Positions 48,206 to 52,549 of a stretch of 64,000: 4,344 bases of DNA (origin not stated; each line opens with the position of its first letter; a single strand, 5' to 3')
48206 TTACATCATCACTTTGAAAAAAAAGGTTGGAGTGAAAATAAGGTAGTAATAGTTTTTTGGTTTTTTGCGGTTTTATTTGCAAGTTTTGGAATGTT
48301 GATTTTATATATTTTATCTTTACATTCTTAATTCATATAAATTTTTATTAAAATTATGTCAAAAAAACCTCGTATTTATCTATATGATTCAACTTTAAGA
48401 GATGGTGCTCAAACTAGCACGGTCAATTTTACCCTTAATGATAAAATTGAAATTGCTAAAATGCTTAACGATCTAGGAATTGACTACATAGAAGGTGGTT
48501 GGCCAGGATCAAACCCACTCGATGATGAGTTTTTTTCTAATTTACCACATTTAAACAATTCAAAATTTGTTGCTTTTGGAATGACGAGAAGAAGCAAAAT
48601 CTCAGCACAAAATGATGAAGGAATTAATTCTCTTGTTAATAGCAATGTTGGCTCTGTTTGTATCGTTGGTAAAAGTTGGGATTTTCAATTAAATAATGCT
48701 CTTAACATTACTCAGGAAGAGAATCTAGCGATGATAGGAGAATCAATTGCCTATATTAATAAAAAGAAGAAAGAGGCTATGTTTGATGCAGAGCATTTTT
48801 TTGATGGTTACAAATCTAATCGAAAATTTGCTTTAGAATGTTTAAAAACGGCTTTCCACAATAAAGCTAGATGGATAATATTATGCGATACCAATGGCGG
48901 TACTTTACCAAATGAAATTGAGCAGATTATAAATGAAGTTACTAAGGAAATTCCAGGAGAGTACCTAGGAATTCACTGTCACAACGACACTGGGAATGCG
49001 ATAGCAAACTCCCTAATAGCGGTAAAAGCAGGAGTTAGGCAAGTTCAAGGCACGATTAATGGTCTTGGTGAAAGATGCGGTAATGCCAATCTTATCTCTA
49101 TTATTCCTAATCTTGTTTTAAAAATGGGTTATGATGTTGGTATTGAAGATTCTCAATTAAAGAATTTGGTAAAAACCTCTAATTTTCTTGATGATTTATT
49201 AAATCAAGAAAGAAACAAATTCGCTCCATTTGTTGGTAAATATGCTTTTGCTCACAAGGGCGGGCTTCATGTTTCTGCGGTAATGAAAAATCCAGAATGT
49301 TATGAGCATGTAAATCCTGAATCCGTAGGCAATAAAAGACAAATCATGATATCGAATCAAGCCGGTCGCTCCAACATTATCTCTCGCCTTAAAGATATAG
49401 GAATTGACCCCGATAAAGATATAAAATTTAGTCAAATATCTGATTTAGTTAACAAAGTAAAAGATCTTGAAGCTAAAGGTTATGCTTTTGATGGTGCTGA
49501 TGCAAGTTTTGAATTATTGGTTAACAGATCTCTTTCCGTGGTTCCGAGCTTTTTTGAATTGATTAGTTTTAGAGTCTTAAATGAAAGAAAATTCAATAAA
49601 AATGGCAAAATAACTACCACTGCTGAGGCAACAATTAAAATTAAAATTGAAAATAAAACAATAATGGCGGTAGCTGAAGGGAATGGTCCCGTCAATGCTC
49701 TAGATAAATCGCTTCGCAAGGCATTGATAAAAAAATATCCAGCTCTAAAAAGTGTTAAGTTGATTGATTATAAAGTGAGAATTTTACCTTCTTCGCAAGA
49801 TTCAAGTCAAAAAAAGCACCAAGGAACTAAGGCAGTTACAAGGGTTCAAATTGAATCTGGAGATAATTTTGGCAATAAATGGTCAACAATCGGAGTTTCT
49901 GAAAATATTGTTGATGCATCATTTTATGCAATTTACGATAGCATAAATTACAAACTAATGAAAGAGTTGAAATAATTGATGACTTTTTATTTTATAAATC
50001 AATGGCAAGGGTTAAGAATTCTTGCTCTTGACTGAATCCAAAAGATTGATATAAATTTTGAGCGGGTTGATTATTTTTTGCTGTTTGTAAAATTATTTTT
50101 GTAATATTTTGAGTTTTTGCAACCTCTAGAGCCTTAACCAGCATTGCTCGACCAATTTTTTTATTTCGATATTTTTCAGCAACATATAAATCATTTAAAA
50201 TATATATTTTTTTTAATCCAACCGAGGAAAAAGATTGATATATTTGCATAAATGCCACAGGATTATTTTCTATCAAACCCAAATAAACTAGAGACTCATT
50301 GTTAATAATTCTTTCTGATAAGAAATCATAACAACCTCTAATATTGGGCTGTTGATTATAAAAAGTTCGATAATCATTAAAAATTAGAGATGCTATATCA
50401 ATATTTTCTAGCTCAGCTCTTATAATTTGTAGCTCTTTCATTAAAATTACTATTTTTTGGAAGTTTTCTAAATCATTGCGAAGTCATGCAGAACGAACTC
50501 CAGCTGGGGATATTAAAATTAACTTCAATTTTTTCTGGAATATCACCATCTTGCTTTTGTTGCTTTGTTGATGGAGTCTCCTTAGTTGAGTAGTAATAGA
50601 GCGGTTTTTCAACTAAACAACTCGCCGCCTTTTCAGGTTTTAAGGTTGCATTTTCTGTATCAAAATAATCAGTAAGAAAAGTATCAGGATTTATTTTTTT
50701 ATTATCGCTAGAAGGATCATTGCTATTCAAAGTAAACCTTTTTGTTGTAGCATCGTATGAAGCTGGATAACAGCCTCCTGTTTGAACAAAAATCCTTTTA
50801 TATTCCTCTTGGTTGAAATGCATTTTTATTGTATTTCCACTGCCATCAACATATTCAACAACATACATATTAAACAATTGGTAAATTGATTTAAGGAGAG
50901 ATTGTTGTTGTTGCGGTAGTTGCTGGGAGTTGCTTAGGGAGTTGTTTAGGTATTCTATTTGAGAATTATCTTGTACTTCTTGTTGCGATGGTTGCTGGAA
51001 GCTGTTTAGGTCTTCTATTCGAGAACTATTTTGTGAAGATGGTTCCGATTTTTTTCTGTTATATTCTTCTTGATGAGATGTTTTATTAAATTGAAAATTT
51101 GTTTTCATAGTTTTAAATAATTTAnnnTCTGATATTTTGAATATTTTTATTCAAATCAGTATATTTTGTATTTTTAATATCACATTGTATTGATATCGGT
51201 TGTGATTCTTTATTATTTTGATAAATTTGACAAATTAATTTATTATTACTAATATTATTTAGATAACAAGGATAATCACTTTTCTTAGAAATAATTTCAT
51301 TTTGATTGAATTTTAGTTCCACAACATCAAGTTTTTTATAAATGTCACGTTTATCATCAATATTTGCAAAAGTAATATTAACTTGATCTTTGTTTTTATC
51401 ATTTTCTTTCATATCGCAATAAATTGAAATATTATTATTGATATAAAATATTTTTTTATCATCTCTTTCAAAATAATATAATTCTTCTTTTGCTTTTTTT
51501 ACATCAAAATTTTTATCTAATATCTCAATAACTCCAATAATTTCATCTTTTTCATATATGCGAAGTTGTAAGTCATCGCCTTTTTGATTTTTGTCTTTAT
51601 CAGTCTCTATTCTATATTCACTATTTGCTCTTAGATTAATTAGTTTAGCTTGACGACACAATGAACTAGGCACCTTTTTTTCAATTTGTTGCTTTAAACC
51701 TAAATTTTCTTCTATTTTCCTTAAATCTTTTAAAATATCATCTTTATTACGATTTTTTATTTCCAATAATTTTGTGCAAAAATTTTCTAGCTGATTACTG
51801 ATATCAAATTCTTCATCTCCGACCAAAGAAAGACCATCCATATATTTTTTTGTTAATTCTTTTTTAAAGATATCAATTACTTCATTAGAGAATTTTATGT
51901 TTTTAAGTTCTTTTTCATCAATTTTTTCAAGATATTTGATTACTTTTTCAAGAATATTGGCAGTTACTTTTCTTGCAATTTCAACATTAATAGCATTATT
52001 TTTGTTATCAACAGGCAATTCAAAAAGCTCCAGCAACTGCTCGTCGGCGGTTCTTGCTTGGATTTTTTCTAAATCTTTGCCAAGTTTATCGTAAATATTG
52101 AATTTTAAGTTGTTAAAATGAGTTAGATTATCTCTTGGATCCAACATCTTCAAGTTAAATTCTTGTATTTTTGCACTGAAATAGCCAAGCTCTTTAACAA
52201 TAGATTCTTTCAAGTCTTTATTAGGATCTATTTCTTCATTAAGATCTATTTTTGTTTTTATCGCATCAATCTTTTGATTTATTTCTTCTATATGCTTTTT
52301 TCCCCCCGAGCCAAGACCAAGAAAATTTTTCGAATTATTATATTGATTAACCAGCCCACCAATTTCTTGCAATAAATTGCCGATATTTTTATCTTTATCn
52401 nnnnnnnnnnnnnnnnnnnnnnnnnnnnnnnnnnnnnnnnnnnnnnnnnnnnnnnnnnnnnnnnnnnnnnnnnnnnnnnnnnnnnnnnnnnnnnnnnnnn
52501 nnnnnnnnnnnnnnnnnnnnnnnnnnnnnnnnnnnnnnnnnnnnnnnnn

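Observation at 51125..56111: About 5 kb of gap-free coding sequence for a giant orphan protein is distributed over three reading frames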

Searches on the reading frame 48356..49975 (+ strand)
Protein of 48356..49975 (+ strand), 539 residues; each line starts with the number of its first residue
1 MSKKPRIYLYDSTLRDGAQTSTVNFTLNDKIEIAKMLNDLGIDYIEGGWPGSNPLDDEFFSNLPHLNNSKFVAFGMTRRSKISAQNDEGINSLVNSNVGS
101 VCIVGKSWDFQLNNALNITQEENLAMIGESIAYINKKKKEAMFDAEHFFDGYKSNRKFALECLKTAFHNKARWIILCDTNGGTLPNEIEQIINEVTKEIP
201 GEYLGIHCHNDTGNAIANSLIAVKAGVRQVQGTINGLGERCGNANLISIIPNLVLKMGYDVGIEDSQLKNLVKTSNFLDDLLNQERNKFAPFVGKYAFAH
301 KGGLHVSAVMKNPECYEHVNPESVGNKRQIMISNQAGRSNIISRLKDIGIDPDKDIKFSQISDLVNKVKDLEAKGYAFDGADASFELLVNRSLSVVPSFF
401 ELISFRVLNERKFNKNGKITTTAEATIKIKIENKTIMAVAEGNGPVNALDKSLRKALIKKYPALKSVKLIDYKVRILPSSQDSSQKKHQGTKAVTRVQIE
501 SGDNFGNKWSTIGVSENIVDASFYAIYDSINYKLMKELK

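Call 9: search_protein_families(library=pfam, proteins=[window:48356-49975:+], max_evalue=0.01)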
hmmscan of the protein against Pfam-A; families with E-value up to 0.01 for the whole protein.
window:48356-49975:+ (539 aa): 3 families
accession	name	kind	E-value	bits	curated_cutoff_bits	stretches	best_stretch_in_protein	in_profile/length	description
PF00682.25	HMGL-like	-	8.7e-46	156.9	29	1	7-268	2-253/260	HMGL-like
PF08502.15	LeuA_dimer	-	3.4e-23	82.4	24.9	1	381-533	3-130/131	LeuA allosteric (dimerisation) domain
PF22617.1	HCS_D2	-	2.8e-17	63.3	27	1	293-373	2-79/82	Homocitrate synthase post-HMGL domain-like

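Call 18: find_related_loci(query=window:48356-49972:+, collection=genome_contigs, flank=10000)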
Query window:48356-49972:+ (539 aa) in genome_contigs; peptide patterns used: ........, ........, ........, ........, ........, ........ (x = any residue, [..] = any of these).
112 stretches matched a pattern; 16 encode a relative of the query (tblastn E <= 1e-3); 16 distinct loci.
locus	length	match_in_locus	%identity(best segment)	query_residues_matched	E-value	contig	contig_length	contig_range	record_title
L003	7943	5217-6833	97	1-539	0e+0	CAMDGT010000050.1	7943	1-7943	MAG: Rickettsia typhi isolate MoE-02may19-87 genome assembly, contig: MoE-02may19-C20209, whole genome shotgun sequence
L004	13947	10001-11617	96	1-539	0e+0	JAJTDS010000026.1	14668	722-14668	MAG: Rickettsiales bacterium isolate 49632_E25 Sample_49632_scaffold_800, whole genome shotgun sequence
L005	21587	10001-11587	72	1-537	0e+0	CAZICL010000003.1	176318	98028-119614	MAG TPA_asm: uncultured Rhizobium sp. isolate SRP062349_co2_99 genome assembly, contig: NODE_34_length_176318_cov_30.354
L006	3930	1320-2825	29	6-531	8e-55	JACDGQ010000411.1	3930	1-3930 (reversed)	MAG: Planctomycetota bacterium isolate MGR_bin416 SD2908_NODE_11879_length_3930_cov_0.914804, whole genome shotgun seque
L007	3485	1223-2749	29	6-531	3e-53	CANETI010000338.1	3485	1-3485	MAG: Planctomycetota bacterium isolate CH-Jul18-104 genome assembly, contig: CH-Jul18-C66447, whole genome shotgun seque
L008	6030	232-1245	32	7-357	3e-49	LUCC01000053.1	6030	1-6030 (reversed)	MAG: Candidatus Hecatellales archaeon B24 isolate B25 scaffold7460, whole genome shotgun sequence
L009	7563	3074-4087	31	7-357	7e-49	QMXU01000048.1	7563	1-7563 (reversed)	MAG: Candidatus Hecatellales archaeon isolate B35_G15 B35_Guay15_scaffold_03406, whole genome shotgun sequence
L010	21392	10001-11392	28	1-483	3e-48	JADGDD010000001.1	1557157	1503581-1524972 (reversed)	MAG: Planctomycetota bacterium isolate BB1 NODE_1_length_1557157_cov_7.877858, whole genome shotgun sequence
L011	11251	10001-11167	31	6-395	1e-47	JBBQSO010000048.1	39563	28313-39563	MAG: Planctomycetota bacterium isolate Co_metawrap_1754 Cmw_1754_k141_20562764_length_39563_cov_11.0000, whole genome sh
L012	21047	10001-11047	32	7-371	5e-43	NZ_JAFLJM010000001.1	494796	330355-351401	Alkalihalobacillus sp. BA299 1, whole genome shotgun sequence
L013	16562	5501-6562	30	1-370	2e-37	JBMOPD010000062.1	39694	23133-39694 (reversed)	MAG: Bacillota bacterium isolate Betzabe_MAG119 MAG119_62, whole genome shotgun sequence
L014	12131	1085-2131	29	6-370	2e-36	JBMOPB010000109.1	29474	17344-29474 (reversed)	MAG: Bacillota bacterium isolate Betzabe_MAG117 MAG117_109, whole genome shotgun sequence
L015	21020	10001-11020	28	6-352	6e-32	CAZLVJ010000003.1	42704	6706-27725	MAG TPA_asm: uncultured Nitrososphaerota archaeon isolate SRP104967_co1_61 genome assembly, contig: NODE_263_length_4270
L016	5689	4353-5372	28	6-352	4e-32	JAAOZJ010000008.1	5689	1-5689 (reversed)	MAG: Candidatus Methanomethylicota archaeon isolate SJ3.Bin21 k141_40003, whole genome shotgun sequence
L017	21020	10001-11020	26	6-352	4e-30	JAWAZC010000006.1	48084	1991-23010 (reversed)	MAG: Candidatus Bathyarchaeia archaeon isolate ZZQ_201803_bins_67 ZZQ_201803_bins_67_scaffold_6, whole genome shotgun se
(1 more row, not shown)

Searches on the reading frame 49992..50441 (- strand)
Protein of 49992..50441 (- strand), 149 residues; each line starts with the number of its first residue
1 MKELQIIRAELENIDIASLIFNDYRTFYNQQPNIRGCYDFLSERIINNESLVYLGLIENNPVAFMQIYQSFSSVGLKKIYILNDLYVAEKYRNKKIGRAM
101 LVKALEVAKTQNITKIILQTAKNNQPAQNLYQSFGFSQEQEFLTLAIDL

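Call 9: search_protein_families(library=pfam, proteins=[window:49992-50441:-], max_evalue=0.01)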
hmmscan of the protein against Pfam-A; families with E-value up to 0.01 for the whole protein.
window:49992-50441:- (149 aa): 8 families
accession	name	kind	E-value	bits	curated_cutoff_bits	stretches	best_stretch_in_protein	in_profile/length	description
PF00583.31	Acetyltransf_1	-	3.1e-17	63.4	20.7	1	25-136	9-116/116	Acetyltransferase (GNAT) family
PF13508.13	Acetyltransf_7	-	8.2e-13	49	27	1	52-137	5-83/84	Acetyltransferase (GNAT) domain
PF13673.13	Acetyltransf_10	-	3e-08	34.1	23.6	1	41-138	22-109/128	Acetyltransferase (GNAT) domain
PF13420.13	Acetyltransf_4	-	4.4e-06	27.2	24.3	1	82-141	78-139/155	Acetyltransferase (GNAT) domain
PF13523.12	Acetyltransf_8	-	6.8e-05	23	27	1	43-142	36-143/145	Acetyltransferase (GNAT) domain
PF13302.13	Acetyltransf_3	-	0.0015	19.7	25.4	1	85-136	85-137/138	Acetyltransferase (GNAT) domain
PF08445.16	FR47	-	0.0016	18.9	22.1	1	81-139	23-80/86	FR47-like protein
PF17013.11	Acetyltransf_15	-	0.0085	16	35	0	67-138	58-138/210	Putative acetyl-transferase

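Call 23: find_encoding_contigs(protein=window:49992-50441:-, flank=10000, max_places=10)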
Protein window:49992-50441:- (149 aa): no gene with exactly this product is on record in the collection.

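Call 49: search_protein_families(library=ncbifam, proteins=[window:49995-50441:-], max_evalue=0.1)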
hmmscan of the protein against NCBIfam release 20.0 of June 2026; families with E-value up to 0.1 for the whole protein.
window:49995-50441:- (149 aa): 33 families (the best 25 are shown)
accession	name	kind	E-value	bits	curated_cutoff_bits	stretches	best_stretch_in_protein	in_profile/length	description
TIGR01575.1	rimI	equivalog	2e-09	37.7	86.4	1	53-140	34-116/132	ribosomal protein S18-alanine N-acetyltransferase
NF053587.1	SpmdActasePaiA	equivalog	3.3e-08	33.5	250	1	82-139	93-150/172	spermidine/spermine N(1)-acetyltransferase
NF040503.1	resist_ArsN1a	equivalog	2.1e-07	30.8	170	1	85-138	82-135/159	arsinothricin resistance N-acetyltransferase ArsN1 family A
NF000360.1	sat4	exception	2.8e-07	30.8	380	1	8-137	29-154/180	streptothricin N-acetyltransferase Sat4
NF033083.0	AAC_3_I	equivalog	3.5e-07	30.5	200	1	18-139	20-137/145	AAC(3)-I family aminoglycoside N-acetyltransferase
NF002959.0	PRK03624.1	equivalog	5e-06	26.3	124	1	83-141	76-134/147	GNAT family acetyltransferase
NF043067.1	AAC_6p_group_E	equivalog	8.6e-06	25.7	140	1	44-140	32-131/140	aminoglycoside 6'-N-acetyltransferase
NF007644.0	PRK10314.1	equivalog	9.5e-06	25.5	171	1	52-137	50-130/153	GNAT family N-acetyltransferase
NF007025.1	PRK09491.1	equivalog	2.8e-05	24.1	173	1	83-138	66-121/145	ribosomal protein S18-alanine N-acetyltransferase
TIGR03585.1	PseH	equivalog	6.2e-05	23.1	93.1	1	81-142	78-139/156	UDP-4-amino-4,6-dideoxy-N-acetyl-beta-L-altrosamine N-acetyltransferase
NF041716.1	HxA_phane_GNAT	equivalog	8.4e-05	22.5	250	1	72-140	75-144/152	cyclophane-containing RiPP N-acetyltransferase HaaN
NF033078.2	AAC_6p_Ia_fam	equivalog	9.3e-05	22.3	265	1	5-123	6-119/181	AAC(6')-Ia family aminoglycoside 6'-N-acetyltransferase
NF000487.1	stat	exception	0.00011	21.8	420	1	77-137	102-162/189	streptothricin N-acetyltransferase STAT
NF000482.1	AAC_3_XI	exception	0.00015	21.6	300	1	9-137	10-133/148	aminoglycoside N-acetyltransferase AAC(3)-XI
NF000358.1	sat2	exception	0.00022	21.1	360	1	39-137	48-141/174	streptothricin N-acetyltransferase Sat2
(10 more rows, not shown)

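Call 51: search_protein_families(library=padloc, proteins=[window:49995-50441:-], max_evalue=0.1)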
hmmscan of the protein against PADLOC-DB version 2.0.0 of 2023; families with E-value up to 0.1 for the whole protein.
window:49995-50441:- (149 aa): 1 family
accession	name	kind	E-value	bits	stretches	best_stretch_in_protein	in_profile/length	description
PDLC04421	PDC-M11A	-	0.00077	16.3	1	77-140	224-287/486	-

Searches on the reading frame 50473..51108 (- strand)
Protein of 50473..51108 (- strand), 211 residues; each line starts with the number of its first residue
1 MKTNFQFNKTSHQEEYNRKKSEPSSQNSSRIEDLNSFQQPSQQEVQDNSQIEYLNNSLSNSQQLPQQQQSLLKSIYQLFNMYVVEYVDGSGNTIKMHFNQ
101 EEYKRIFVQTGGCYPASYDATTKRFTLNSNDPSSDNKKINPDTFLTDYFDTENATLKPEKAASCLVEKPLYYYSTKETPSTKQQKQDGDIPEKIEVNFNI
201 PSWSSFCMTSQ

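Call 9: search_protein_families(library=pfam, proteins=[window:50473-51108:-], max_evalue=0.01)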
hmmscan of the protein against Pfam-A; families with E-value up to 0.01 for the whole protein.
window:50473-51108:- (211 aa): 0 families

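Call 22: find_encoding_contigs(protein=window:50473-51108:-, flank=10000, max_places=10)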
Protein window:50473-51108:- (211 aa): no gene with exactly this product is on record in the collection.

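Call 49: search_protein_families(library=ncbifam, proteins=[window:50476-51108:-], max_evalue=0.1)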
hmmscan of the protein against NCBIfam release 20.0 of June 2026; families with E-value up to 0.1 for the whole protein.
window:50476-51108:- (211 aa): 0 families

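Call 51: search_protein_families(library=padloc, proteins=[window:50476-51108:-], max_evalue=0.1)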
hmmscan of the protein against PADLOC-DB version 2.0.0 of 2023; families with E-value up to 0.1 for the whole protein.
window:50476-51108:- (211 aa): 0 families

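Call 80: search_protein_families(library=phrogs, proteins=[window:50476-51108:-], max_evalue=0.01)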
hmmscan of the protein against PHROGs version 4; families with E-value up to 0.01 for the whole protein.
window:50476-51108:- (211 aa): 0 families

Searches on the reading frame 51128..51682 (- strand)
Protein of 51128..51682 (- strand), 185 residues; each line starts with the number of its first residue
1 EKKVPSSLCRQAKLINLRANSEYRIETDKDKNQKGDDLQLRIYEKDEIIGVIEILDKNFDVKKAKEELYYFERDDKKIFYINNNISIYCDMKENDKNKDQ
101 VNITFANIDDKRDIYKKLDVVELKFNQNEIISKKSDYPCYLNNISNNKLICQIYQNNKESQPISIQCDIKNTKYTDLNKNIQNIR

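Call 73: predict_structure(alignment_id=A3)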
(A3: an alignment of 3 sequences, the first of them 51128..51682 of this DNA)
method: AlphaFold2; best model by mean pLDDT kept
length: 185 residues; sequences in the alignment: 3
mean_pLDDT: 65.4   pTM: 0.61
mean pLDDT of the five models: 65.4, 64.1, 48.4, 44.7, 43.2
residues with pLDDT >= 90: 0; 70-90: 92; 50-70: 65; < 50: 28
segments of 3 or more residues with pLDDT < 50: 1-11, 171-185
pLDDT, mean of each block of 10 residues (from residue 1): 42 63 72 59 77 70 75 66 69 54 58 76 79 81 75 69 71 37 33
secondary structure, 60 per line:
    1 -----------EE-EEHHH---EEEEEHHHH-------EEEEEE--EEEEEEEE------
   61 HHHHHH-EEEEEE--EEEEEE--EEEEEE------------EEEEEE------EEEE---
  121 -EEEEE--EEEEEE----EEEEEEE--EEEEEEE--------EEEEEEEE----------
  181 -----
elements in order: E23-27 H28-31 E39-44 E47-54 H61-66 E68-73 E76-81 E84-89 E102-107 E114-117 E122-126 E129-134 E139-145 E148-154 E163-170

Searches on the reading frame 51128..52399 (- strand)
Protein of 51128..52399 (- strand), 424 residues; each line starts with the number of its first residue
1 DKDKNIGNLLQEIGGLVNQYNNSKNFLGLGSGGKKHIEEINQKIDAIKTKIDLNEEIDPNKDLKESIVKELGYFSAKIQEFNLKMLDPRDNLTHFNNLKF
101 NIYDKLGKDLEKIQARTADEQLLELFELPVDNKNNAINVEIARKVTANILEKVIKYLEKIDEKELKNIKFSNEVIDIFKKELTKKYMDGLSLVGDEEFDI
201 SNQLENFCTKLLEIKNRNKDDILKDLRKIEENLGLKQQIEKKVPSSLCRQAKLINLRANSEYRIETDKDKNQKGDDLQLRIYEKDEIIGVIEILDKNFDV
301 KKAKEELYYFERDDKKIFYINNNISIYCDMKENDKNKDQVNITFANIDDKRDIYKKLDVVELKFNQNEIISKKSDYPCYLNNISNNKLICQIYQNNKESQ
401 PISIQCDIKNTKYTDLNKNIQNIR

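Call 42: find_related_loci(query=A2, collection=metagenome_contigs, flank=10000)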
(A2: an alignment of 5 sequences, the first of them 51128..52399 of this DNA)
Query A2 (424 aa) in metagenome_contigs; peptide patterns used: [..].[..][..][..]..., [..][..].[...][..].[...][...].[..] (x = any residue, [..] = any of these).
600 stretches matched a pattern, but none encodes a relative of the query by tblastn (E <= 1e-3).

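Call 57: predict_structure(alignment_id=A2)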
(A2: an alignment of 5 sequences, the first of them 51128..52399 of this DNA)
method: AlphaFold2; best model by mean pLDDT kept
length: 424 residues; sequences in the alignment: 5
mean_pLDDT: 56.2   pTM: 0.35
mean pLDDT of the five models: 56.2, 55.7, 54.9, 52.7, 50.2
residues with pLDDT >= 90: 0; 70-90: 24; 50-70: 287; < 50: 113
segments of 3 or more residues with pLDDT < 50: 1-4, 26-32, 54-57, 82-87, 89-93, 110-115, 128-138, 184-198, 242-253, 272-274, 322-338, 344-348, 408-418
pLDDT, mean of each block of 10 residues (from residue 1): 45 58 47 58 66 52 62 61 46 51 54 51 53 42 61 73 69 62 47 44 63 71 73 57 47 52 59 54 63 57 62 55 46 46 49 59 65 65 56 58 57 45 49
secondary structure, 60 per line:
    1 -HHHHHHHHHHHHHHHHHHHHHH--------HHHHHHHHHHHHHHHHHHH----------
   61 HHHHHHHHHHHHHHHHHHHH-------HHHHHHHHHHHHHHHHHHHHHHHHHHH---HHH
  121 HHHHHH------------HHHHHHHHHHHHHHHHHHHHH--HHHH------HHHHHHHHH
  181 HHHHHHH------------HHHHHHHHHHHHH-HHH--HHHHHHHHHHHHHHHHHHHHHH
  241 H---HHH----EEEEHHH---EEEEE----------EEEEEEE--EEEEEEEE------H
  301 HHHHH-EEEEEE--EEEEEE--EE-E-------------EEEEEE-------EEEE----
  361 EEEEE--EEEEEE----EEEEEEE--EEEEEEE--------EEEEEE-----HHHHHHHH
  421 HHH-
elements in order: H2-23 H32-50 H61-80 H88-114 H118-126 H139-159 H162-165 H172-187 H200-212 H219-241 E252-255 E262-266 E277-283 E286-293 H300-305 E307-312 E315-320 E340-345 E353-356 E361-365 E368-373 E378-384 E387-393 E402-407 H413-423

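Call 81: find_homologous_proteins(query=window:51128-52399:-, max_evalue=0.001)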
Query window:51128-52399:- (424 aa): 3 proteins with E <= 0.001 among 8000 candidates.
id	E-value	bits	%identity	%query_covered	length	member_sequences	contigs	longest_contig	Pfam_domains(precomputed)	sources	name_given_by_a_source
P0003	7.1e-67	244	52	66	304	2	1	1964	-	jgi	jgi:hypothetical protein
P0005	2.4e-55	206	53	53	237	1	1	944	-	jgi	jgi:hypothetical protein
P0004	2.6e-54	203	45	79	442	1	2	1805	-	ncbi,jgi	jgi:hypothetical protein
